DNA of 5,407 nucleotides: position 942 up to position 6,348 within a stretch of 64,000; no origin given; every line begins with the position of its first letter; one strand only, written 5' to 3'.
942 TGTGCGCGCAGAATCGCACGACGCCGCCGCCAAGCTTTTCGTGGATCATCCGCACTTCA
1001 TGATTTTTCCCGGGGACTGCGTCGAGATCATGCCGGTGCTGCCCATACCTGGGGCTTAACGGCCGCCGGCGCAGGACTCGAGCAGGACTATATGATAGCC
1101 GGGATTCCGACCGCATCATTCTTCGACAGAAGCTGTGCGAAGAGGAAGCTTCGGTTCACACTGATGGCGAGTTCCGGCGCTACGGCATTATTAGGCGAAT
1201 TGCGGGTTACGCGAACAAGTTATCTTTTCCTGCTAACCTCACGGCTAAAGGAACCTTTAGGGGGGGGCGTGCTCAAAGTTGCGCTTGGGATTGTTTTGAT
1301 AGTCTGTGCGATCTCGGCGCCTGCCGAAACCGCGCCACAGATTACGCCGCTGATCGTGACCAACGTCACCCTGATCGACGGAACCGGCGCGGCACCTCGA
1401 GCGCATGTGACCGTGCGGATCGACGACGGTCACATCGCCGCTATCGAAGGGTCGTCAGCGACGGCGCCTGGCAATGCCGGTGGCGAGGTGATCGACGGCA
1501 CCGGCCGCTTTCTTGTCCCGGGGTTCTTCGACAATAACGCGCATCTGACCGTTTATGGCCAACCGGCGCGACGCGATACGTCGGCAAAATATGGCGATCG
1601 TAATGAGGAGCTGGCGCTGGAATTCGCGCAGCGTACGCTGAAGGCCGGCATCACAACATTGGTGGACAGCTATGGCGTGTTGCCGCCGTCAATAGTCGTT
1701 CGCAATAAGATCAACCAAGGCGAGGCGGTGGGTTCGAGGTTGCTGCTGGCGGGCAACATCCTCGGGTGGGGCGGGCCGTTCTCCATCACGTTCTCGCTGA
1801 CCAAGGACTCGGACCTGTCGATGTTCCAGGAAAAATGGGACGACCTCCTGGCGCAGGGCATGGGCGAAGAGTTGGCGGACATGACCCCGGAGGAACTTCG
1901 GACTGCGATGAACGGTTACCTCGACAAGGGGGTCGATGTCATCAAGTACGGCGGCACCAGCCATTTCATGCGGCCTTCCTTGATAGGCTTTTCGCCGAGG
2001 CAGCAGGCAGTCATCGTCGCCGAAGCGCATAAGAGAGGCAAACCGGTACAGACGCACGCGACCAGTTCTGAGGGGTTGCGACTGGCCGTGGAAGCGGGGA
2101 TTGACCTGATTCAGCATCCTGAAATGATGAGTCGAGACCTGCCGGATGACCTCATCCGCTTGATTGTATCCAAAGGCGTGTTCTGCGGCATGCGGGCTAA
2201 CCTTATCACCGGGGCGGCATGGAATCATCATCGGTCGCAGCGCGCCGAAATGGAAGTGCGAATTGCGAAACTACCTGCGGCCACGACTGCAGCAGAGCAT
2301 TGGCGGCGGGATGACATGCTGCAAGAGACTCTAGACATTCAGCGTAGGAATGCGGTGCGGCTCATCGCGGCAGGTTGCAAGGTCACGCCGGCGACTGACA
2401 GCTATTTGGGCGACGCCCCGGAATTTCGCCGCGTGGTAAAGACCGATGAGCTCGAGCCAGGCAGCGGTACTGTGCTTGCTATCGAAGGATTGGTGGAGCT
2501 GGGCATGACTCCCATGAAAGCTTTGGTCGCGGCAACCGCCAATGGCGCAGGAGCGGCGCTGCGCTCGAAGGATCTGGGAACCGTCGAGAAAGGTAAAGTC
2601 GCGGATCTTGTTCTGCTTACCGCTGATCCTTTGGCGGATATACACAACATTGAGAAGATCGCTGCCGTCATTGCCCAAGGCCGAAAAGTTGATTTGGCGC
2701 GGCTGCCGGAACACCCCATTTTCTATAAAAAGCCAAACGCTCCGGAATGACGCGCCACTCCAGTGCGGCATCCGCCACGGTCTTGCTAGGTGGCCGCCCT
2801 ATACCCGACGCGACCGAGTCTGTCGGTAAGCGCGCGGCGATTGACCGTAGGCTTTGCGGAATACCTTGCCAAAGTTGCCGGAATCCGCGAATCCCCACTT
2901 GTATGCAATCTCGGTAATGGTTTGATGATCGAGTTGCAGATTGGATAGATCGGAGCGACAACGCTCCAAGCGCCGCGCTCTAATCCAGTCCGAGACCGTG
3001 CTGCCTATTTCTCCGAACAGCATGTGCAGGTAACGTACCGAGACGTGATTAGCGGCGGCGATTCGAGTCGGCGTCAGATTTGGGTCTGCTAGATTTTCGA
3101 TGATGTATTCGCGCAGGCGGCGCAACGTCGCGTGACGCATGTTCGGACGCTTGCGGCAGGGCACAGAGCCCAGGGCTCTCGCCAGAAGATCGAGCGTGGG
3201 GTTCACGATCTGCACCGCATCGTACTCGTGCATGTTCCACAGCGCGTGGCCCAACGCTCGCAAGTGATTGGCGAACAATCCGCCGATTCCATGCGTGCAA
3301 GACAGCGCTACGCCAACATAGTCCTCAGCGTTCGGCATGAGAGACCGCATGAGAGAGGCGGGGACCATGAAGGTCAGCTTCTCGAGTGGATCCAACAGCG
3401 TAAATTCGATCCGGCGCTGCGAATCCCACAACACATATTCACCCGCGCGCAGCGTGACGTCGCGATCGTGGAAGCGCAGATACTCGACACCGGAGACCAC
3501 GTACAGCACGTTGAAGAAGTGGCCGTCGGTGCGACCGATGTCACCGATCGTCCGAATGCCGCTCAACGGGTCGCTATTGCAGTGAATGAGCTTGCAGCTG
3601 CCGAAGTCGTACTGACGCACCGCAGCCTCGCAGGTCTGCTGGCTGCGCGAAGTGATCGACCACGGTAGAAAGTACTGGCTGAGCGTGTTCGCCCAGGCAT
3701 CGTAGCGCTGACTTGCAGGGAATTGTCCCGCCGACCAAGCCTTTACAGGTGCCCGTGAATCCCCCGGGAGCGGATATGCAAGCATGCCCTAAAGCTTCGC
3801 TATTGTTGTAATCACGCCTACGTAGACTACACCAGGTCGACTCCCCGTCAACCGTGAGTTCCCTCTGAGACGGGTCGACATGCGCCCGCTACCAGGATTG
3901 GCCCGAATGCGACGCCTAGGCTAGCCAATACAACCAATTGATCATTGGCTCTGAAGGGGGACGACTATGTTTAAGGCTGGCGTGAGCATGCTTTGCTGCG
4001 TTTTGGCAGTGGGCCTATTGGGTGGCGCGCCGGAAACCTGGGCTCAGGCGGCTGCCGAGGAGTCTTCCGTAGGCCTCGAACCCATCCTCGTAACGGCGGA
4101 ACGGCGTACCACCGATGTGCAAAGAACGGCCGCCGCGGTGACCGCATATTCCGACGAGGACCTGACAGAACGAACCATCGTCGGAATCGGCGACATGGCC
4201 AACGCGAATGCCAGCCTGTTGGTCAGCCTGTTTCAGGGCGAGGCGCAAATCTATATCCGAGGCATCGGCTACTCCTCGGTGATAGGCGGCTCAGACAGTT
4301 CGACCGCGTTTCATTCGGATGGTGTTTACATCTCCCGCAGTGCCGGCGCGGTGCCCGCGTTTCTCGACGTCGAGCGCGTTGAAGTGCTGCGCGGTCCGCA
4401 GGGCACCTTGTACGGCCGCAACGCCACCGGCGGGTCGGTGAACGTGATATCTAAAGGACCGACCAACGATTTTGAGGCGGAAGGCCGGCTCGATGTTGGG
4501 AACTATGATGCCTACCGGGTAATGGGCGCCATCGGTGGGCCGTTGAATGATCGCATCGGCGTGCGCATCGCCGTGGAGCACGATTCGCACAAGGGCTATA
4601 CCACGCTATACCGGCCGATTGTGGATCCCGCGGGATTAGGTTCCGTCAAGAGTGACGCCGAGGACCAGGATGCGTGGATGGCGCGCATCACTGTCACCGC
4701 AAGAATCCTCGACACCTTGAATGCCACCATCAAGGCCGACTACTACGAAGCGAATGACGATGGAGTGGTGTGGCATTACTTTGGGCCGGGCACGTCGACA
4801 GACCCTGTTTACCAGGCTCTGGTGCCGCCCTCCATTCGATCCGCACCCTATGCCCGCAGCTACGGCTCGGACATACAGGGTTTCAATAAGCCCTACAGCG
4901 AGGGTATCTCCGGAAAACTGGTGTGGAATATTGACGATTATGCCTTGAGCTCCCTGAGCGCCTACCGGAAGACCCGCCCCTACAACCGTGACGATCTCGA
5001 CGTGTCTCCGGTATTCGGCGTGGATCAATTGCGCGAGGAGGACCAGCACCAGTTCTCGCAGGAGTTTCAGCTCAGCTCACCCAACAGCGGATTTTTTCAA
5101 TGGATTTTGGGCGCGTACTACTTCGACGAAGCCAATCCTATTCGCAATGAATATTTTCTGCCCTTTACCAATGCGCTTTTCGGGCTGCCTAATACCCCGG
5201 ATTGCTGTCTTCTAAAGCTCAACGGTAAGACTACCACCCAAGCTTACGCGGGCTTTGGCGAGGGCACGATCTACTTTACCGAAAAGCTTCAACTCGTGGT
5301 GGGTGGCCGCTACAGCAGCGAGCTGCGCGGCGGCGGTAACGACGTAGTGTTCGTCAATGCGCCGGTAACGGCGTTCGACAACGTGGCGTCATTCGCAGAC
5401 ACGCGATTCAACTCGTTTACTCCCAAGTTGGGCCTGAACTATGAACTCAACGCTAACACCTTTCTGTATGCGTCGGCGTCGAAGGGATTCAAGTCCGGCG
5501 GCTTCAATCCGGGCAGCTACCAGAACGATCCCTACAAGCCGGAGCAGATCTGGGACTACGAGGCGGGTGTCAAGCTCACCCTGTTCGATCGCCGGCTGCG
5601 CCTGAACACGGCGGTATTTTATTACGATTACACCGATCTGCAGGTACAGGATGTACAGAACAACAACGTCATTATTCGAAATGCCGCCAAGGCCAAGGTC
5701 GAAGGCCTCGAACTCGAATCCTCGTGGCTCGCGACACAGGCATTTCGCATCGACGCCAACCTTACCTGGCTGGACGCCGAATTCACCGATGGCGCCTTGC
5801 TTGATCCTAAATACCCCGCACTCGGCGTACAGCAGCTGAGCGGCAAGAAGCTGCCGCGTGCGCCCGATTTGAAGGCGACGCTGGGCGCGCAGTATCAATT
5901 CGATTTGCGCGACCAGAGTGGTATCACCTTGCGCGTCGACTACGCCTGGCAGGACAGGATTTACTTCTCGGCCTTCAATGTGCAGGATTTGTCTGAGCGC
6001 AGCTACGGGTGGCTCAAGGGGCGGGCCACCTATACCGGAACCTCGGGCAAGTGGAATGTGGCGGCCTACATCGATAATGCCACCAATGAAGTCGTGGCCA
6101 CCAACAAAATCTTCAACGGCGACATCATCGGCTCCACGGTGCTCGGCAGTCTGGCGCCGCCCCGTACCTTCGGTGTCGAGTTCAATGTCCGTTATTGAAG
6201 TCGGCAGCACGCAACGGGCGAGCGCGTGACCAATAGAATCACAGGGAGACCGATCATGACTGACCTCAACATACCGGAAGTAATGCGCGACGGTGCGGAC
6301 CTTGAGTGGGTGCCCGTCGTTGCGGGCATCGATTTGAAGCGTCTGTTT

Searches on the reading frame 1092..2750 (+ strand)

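Call 64: search_protein_families(library=pfam, proteins=[window:1092-2750:+], max_evalue=0.0001)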
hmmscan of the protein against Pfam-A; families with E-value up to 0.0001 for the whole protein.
window:1092-2750:+ (552 aa): 2 families
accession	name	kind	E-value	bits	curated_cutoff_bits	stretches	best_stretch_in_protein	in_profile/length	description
PF01979.26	Amidohydro_1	-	4.4e-24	85.8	25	1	140-533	1-345/345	Amidohydrolase family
PF07969.17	Amidohydro_3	-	1.3e-11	45.1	29.7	1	292-531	248-469/472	Amidohydrolase family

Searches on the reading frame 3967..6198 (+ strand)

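Call 64: search_protein_families(library=pfam, proteins=[window:3967-6198:+], max_evalue=0.0001)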
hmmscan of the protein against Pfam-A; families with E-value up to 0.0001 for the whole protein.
window:3967-6198:+ (743 aa): 2 families
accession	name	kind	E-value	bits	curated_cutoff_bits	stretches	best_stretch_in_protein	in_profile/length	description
PF00593.30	TonB_dep_Rec_b-barrel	-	1e-40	141.4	27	1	266-704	18-435/436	TonB dependent receptor-like, beta-barrel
PF07715.20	Plug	-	9.1e-13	49.1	23.9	1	51-156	2-106/107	TonB-dependent Receptor Plug Domain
